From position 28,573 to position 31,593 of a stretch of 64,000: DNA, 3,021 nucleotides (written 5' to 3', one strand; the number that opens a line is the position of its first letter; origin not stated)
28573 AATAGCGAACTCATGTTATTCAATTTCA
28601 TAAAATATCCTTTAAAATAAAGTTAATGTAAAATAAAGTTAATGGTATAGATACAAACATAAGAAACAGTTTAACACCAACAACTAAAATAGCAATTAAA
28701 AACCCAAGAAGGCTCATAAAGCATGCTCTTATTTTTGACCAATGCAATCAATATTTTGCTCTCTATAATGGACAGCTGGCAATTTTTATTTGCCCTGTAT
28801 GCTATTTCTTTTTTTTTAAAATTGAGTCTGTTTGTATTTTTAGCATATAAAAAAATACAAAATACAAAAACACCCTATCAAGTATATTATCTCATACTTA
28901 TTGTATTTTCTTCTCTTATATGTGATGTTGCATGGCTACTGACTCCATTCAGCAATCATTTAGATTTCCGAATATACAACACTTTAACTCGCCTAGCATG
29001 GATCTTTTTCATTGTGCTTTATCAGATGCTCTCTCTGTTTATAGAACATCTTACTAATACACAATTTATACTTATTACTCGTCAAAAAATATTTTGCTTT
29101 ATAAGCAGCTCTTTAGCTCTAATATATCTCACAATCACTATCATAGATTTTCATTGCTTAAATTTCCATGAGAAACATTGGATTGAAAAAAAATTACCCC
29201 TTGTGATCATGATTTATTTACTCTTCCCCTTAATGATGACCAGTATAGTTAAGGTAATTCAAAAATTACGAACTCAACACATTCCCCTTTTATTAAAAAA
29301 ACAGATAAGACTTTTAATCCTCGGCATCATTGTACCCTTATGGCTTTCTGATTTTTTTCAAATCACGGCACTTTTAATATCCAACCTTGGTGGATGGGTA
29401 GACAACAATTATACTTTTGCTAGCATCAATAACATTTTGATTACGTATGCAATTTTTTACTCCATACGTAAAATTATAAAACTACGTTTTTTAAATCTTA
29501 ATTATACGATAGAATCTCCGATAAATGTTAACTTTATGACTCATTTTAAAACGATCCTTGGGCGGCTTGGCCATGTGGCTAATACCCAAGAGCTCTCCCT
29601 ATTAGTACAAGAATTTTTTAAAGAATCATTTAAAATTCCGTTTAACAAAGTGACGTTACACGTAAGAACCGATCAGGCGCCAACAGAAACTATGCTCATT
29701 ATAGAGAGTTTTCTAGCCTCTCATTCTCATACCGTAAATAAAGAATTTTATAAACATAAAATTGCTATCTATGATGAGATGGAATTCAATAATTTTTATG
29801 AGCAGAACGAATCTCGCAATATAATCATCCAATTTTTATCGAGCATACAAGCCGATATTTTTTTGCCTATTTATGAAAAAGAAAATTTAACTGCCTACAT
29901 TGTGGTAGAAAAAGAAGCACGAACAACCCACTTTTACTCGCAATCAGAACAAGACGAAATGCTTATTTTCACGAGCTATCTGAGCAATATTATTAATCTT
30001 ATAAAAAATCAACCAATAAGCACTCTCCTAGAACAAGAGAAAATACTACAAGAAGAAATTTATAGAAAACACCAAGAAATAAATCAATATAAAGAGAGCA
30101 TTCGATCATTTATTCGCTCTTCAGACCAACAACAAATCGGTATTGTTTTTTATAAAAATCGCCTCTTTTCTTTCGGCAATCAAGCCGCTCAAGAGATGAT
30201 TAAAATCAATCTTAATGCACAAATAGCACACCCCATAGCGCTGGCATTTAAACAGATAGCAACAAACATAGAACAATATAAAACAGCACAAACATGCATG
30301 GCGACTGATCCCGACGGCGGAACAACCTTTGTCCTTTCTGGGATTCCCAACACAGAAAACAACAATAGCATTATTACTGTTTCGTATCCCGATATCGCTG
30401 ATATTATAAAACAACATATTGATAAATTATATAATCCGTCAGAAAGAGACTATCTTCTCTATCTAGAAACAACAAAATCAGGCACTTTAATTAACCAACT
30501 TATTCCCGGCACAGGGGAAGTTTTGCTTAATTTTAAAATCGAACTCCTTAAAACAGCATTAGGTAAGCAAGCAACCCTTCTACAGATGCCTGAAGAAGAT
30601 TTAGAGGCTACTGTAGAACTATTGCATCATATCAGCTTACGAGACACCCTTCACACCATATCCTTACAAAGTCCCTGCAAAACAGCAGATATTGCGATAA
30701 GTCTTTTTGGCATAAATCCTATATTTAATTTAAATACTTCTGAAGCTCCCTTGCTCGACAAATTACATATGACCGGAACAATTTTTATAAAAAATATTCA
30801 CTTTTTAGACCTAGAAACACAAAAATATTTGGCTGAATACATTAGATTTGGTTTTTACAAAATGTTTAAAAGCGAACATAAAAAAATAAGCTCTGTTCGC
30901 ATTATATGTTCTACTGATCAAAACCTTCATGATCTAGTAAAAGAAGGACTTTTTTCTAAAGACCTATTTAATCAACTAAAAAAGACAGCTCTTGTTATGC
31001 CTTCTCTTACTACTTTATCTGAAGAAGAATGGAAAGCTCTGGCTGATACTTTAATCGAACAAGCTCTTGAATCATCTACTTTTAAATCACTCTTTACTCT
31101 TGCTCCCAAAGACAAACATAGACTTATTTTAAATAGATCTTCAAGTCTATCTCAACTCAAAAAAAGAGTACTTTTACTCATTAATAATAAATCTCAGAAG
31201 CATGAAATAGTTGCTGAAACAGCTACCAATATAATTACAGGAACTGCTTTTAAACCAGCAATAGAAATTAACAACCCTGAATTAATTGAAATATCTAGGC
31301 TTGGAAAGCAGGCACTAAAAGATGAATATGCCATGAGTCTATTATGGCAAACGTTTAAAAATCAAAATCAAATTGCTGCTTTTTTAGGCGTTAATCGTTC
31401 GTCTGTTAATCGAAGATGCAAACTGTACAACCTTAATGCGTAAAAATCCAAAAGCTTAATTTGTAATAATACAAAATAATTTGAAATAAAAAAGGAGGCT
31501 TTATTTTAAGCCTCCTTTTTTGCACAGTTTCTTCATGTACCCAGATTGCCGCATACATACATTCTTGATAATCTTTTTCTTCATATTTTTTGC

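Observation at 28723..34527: Tandem pair of membrane-anchored, ATPase-dead NtrC-like regulators (7TM - GAF - PAS - degenerate AAA+ - Fis HTH)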

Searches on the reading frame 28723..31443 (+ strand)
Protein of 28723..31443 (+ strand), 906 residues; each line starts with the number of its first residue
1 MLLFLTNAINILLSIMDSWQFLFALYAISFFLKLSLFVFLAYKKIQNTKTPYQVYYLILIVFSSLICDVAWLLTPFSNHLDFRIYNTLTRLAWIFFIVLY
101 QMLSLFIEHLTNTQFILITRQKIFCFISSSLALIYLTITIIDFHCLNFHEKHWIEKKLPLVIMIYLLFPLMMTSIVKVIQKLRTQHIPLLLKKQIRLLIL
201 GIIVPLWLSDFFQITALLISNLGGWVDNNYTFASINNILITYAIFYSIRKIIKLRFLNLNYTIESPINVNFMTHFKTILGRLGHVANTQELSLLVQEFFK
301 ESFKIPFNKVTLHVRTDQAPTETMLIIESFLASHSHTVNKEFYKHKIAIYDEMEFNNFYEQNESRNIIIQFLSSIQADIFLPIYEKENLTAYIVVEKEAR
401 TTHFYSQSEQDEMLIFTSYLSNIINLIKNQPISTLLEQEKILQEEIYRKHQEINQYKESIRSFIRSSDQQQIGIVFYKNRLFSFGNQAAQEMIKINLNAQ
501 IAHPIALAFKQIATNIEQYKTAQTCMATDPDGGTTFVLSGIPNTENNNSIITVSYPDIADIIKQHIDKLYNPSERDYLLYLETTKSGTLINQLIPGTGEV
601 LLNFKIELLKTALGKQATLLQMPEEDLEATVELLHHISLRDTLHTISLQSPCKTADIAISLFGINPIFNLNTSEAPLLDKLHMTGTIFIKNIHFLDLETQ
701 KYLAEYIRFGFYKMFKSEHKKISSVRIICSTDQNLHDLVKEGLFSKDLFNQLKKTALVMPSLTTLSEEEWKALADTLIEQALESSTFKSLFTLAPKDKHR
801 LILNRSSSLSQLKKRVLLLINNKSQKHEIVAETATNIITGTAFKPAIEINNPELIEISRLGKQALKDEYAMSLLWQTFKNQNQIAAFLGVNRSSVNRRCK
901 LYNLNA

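Call 3: search_protein_families(library=pfam, proteins=[window:28723-31443:+], max_evalue=1)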
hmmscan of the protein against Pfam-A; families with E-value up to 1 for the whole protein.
window:28723-31443:+ (906 aa): 4 families
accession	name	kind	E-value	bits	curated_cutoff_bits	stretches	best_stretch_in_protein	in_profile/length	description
PF14532.12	Sigma54_activ_2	-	1e-09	39.2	25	1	676-762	63-138/138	Sigma-54 interaction domain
PF00158.32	Sigma54_activat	-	3.4e-09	37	20.2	1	683-756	93-166/168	Sigma-54 interaction domain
PF06697.18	DUF1191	-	0.13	12.3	25.8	1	485-536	111-161/183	Protein of unknown function (DUF1191)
PF13518.12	HTH_28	-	0.23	12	25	1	873-903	8-37/52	Helix-turn-helix domain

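Call 4: search_protein_families(library=ncbifam, proteins=[window:28723-31443:+], max_evalue=1)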
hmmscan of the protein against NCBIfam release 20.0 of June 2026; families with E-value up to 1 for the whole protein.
window:28723-31443:+ (906 aa): 22 families
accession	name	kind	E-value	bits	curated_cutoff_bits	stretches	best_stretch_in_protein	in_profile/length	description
NF051870.1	NAssimRespRegNtrX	equivalog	5.2e-12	45.4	600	1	627-901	175-449/452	nitrogen assimilation response regulator NtrX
NF008485.2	PRK11388.1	equivalog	2.1e-10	39.5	551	1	681-905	421-638/643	dihydroxyacetone kinase operon transcriptional regulator DhaR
NF041946.1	LuxO_transreg_Vib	equivalog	1.7e-09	37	800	1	631-767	173-311/463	quorum-sensing sigma-54 dependent transcriptional regulator LuxO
NF008085.0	PRK10820.1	equivalog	2.7e-09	36.2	576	1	683-766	298-381/520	transcriptional regulator TyrR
TIGR01818.1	ntrC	equivalog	2.3e-08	33.3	558.6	1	684-784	229-328/463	nitrogen regulation protein NR(I)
TIGR02974.1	phageshock_pspF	equivalog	2.8e-08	33.4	443.55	1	684-778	94-187/336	phage shock protein operon transcriptional activator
NF038308.1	RNA_repair_RtcR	equivalog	4.9e-08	32.3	650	1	684-779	279-373/530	RNA repair transcriptional activator RtcR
NF041552.1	TF_PrdR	equivalog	1.6e-07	30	795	1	683-786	361-463/577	sigma-54 dependent transcriptional regulator PrdR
NF003451.0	PRK05022.1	equivalog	2.8e-07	29.6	476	1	684-801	285-400/512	nitric oxide reductase transcriptional regulator NorR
NF049963.1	RespRegFlgRCampy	domain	5e-07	28.9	750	1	680-789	225-333/429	fla regulon two-component system response regulator FlgR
NF041906.1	V4R_TF_MobR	exception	6e-07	28.3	999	1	607-797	246-438/544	phenol degradation transcriptional regulator MobR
NF038230.1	Regu_Geo_Pelo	equivalog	1e-06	27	1200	1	683-764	671-752/935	GPMC system transcriptional regulator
NF008176.1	PRK10923.1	equivalog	1.1e-06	27.5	620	1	684-783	233-331/469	nitrogen regulation protein NR(I)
TIGR02915.1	PEP_resp_reg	equivalog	1.3e-06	27.5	502.6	1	684-780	234-329/445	PEP-CTERM-box response regulator transcription factor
NF011953.0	PRK15424.1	equivalog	2e-06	26.7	703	1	723-900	362-532/538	propionate catabolism operon regulatory protein PrpR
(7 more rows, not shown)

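Call 7: find_homologous_proteins(query=window:28723-31443:+)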
Query window:28723-31443:+ (906 aa): 573 proteins with E <= 0.001 among 8000 candidates; the best 120 are listed.
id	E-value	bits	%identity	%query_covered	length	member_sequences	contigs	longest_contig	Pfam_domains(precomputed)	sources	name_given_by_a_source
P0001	0.0e+0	1980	100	100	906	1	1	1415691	PF00158.33,PF14532.13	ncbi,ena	-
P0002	0.0e+0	1658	82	100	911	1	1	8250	PF00158.33,PF14532.13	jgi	-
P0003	0.0e+0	1587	80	100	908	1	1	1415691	PF00158.33,PF14532.13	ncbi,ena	-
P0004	0.0e+0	1525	77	100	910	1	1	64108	PF00158.33,PF14532.13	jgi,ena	-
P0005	0.0e+0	1463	75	100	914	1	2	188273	PF00158.33,PF14532.13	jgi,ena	-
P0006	0.0e+0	1129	59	100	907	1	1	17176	PF00158.33,PF14532.13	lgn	-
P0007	0.0e+0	1116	57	100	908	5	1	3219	PF00158.33,PF14532.13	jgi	-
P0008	0.0e+0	1061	55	99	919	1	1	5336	PF00158.33,PF14532.13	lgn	-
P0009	7.3e-281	952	56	89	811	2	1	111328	PF00158.33,PF14532.13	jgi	-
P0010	4.9e-279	946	51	99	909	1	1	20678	PF00158.33,PF14532.13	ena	-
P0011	1.2e-277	942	51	98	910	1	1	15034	PF00158.33,PF14532.13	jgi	jgi:transcriptional regulator of aromatic amino acid metabolism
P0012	6.4e-276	936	51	98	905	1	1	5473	PF00158.33,PF14532.13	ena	-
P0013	1.3e-274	932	51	98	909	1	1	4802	PF00158.33,PF14532.13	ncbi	-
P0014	9.5e-274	929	50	100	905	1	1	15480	PF00158.33,PF14532.13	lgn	-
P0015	6.2e-270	916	50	99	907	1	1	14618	PF00158.33,PF14532.13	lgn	-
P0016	1.1e-269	915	50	100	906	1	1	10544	PF00158.33,PF14532.13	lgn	-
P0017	1.1e-269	915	49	99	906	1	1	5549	PF00158.33,PF14532.13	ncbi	-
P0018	2.9e-268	911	50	99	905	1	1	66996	PF00158.33,PF14532.13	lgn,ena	-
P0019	1.4e-266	905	49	99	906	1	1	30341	PF00158.33,PF14532.13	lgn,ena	-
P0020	1.7e-266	905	49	99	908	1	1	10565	PF00158.33,PF14532.13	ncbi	-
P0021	8.6e-266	903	49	99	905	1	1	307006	PF00158.33,PF14532.13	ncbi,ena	-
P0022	1.5e-265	902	50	99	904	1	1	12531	PF00158.33,PF14532.13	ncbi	-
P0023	2.7e-265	901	51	94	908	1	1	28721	PF00158.33,PF14532.13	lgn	-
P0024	3.3e-265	901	50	100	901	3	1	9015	PF00158.33,PF14532.13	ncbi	-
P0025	2.2e-264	898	51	98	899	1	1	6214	PF00158.33,PF14532.13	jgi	jgi:transcriptional regulator with PAS, ATPase and Fis domain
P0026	4.0e-264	897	49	99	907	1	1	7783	PF00158.33,PF14532.13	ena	-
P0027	5.8e-264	897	50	98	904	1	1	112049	PF00158.33,PF14532.13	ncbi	-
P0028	1.5e-263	895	49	99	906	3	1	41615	PF00158.33,PF14532.13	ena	-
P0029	8.9e-263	893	49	99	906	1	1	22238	PF00158.33,PF14532.13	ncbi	-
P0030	2.7e-262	891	50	98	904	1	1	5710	PF00158.33,PF14532.13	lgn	-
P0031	8.5e-262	889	50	99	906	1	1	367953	PF00158.33,PF14532.13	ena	-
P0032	2.0e-261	888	49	100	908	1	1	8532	PF00158.33,PF14532.13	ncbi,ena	-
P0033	3.1e-261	887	50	98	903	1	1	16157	PF00158.33,PF14532.13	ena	-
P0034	1.0e-260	886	52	90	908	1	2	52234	PF00158.33,PF14532.13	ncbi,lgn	-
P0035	6.9e-260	883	48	100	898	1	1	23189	PF00158.33,PF14532.13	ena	-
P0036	7.2e-260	883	49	100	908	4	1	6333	PF00158.33,PF14532.13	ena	-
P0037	2.3e-259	881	49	98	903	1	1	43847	PF00158.33,PF14532.13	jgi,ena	-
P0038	3.7e-259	881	48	100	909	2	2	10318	PF00158.33,PF14532.13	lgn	-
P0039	4.7e-259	880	49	98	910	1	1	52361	PF00158.33,PF14532.13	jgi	jgi:transcriptional regulator of aromatic amino acid metabolism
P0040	6.2e-259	880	48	100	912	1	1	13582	PF00158.33,PF14532.13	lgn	-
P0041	1.2e-258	879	48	100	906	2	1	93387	PF00158.33,PF14532.13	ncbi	-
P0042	3.1e-258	878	50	99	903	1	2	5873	PF00158.33,PF14532.13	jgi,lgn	-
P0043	6.1e-258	877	48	100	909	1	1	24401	PF00158.33,PF14532.13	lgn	-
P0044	6.8e-258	876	49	99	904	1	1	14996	PF00158.33,PF14532.13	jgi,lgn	-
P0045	5.8e-257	873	48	99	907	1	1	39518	PF00158.33,PF14532.13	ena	-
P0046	8.8e-257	873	48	98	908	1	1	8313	PF00158.33,PF14532.13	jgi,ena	-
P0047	1.3e-256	872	49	98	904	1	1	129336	PF00158.33,PF14532.13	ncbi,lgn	-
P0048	1.6e-256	872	48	99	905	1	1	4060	PF00158.33,PF14532.13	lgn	-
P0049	1.8e-256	872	48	98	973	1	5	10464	PF00158.33,PF14532.13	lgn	-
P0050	2.4e-256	871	49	98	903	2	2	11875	PF00158.33,PF14532.13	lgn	-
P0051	2.5e-256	871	48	99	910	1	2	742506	PF00158.33,PF14532.13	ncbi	-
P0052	9.3e-256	869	50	94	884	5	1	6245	PF00158.33,PF14532.13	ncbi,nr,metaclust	ncbi:MAG: two component, sigma54 specific, transcriptional regulator, fis family [uncultured bacteri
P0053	1.2e-255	869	49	98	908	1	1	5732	PF00158.33,PF14532.13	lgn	-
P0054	3.2e-255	868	49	98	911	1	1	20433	PF00158.33,PF14532.13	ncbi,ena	-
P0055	3.4e-255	867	49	98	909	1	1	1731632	PF00158.33,PF14532.13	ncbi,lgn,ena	-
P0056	6.6e-255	867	49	94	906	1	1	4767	PF00158.33,PF14532.13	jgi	jgi:transcriptional regulator of aromatic amino acid metabolism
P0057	1.1e-254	866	49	98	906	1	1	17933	PF00158.33,PF14532.13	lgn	-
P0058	1.3e-254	866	48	98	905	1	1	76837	PF00158.33,PF14532.13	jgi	jgi:hypothetical protein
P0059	5.1e-254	864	46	99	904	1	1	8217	PF00158.33,PF14532.13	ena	-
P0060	1.6e-253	862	47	99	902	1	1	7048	PF00158.33,PF14532.13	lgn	-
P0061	8.8e-253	860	48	97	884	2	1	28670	PF00158.33,PF14532.13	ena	-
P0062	1.3e-252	859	51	90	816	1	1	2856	PF00158.33,PF14532.13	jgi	-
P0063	3.3e-252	858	47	97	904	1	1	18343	PF00158.33,PF14532.13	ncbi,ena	-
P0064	3.6e-252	858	48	97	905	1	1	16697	PF00158.33,PF14532.13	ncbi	-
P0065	2.2e-251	855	48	98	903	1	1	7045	PF00158.33,PF14532.13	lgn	-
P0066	5.0e-251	854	47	98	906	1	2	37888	PF00158.33,PF14532.13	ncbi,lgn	-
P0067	6.1e-251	853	47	99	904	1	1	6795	PF00158.33,PF14532.13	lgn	-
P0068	6.8e-251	853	47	98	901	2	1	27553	PF00158.33,PF14532.13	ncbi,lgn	-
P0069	1.0e-250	853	48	97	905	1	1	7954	PF00158.33,PF14532.13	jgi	jgi:transcriptional regulator of aromatic amino acid metabolism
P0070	1.8e-250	852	47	98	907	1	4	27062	PF00158.33,PF14532.13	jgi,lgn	jgi:transcriptional regulator with GAF, ATPase, and Fis domain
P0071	2.5e-250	851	46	99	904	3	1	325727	PF00158.33,PF14532.13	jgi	jgi:transcriptional regulator with GAF, ATPase, and Fis domain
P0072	2.8e-250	851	47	98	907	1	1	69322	PF00158.33,PF14532.13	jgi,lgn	-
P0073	4.3e-250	851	47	99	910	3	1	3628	PF00158.33,PF14532.13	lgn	-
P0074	7.2e-250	850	48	94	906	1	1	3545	PF00158.33,PF14532.13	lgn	-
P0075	2.0e-249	848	46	99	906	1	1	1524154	PF00158.33,PF14532.13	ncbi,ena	-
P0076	3.3e-249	848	47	99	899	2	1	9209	PF00158.33,PF14532.13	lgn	-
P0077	4.7e-249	847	48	94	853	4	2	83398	PF00158.33,PF14532.13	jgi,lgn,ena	-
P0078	5.4e-249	847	47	98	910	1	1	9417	PF00158.33,PF14532.13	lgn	-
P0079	1.1e-248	846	49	99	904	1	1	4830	PF00158.33,PF14532.13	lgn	-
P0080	1.2e-248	846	47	98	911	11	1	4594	PF00158.33,PF14532.13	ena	-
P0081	1.7e-248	845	47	98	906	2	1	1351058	PF00158.33,PF14532.13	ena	-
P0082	1.8e-248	845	48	97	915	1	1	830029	PF00158.33,PF14532.13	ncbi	-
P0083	2.6e-248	845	46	98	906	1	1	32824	PF00158.33,PF14532.13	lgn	-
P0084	3.7e-248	844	47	98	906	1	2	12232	PF00158.33,PF14532.13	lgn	-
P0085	3.9e-248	844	47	97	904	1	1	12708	PF00158.33,PF14532.13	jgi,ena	-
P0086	4.8e-248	844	46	100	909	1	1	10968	PF00158.33,PF14532.13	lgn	-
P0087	5.6e-248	844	47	97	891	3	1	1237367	PF00158.33,PF14532.13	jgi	jgi:transcriptional regulator with GAF, ATPase, and Fis domain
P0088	5.7e-248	844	48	99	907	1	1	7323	PF00158.33,PF14532.13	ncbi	-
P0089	5.8e-248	844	47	99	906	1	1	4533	PF00158.33,PF14532.13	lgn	-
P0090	4.1e-247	841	46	97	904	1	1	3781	PF00158.33,PF14532.13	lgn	-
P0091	5.7e-247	840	47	99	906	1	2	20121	PF00158.33,PF14532.13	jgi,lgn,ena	-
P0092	8.0e-247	840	48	98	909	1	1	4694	PF00158.33,PF14532.13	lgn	-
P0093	1.1e-246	839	47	98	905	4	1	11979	PF00158.33,PF14532.13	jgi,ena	-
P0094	1.3e-246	839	46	97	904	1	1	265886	PF00158.33,PF14532.13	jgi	jgi:transcriptional regulator with GAF, ATPase, and Fis domain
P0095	2.2e-246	838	46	99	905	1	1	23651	PF00158.33,PF14532.13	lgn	-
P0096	2.3e-246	838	46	99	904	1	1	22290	PF00158.33,PF14532.13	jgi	jgi:transcriptional regulator with PAS, ATPase and Fis domain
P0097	2.9e-246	838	46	98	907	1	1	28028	PF00158.33,PF14532.13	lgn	-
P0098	3.9e-246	838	48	99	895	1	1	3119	PF00158.33,PF14532.13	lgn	-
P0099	5.6e-246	837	46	99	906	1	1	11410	PF00158.33,PF14532.13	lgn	-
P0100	5.8e-246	837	46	99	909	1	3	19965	PF00158.33,PF14532.13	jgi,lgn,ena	-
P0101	6.1e-246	837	47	98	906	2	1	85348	PF00158.33,PF14532.13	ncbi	-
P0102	7.6e-246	837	46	99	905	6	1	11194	PF00158.33,PF14532.13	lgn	-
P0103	9.0e-246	836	50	90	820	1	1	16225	PF00158.33,PF14532.13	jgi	jgi:transcriptional regulator with PAS, ATPase and Fis domain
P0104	9.7e-246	836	46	98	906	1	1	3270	PF00158.33,PF14532.13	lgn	-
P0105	1.6e-245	836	46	97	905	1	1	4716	PF00158.33,PF14532.13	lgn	-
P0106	1.8e-245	835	47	99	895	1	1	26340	PF00158.33,PF18024.8,PF14532.13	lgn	-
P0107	2.9e-245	835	46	98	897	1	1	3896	PF00158.33,PF14532.13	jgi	jgi:transcriptional regulator of aromatic amino acid metabolism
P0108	6.1e-245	834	46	98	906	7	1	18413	PF00158.33,PF14532.13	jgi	jgi:transcriptional regulator of aromatic amino acid metabolism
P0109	6.6e-245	833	46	100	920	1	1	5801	PF00158.33,PF14532.13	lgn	-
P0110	7.3e-245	833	47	99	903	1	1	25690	PF00158.33,PF14532.13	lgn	-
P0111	8.7e-245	833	46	98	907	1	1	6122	PF00158.33,PF14532.13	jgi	-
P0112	1.6e-244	832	47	94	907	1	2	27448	PF00158.33,PF14532.13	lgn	-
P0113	2.5e-244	832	46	98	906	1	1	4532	PF00158.33,PF14532.13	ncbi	-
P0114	4.8e-244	831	47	99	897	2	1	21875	PF00158.33,PF14532.13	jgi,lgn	jgi:transcriptional regulator with GAF, ATPase, and Fis domain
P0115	4.9e-244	831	47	99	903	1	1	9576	PF00158.33,PF14532.13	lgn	-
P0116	9.9e-244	830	48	99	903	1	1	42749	PF00158.33,PF14532.13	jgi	-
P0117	1.2e-243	829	48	98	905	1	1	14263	PF00158.33,PF14532.13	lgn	-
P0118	1.2e-243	829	47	98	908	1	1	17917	PF00158.33,PF14532.13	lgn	-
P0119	2.0e-243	829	46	99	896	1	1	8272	PF00158.33,PF14532.13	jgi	-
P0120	4.0e-243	828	45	99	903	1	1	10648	PF00158.33,PF14532.13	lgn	-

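Call 9: find_encoding_contigs(protein=P0001, flank=10000, max_places=3)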
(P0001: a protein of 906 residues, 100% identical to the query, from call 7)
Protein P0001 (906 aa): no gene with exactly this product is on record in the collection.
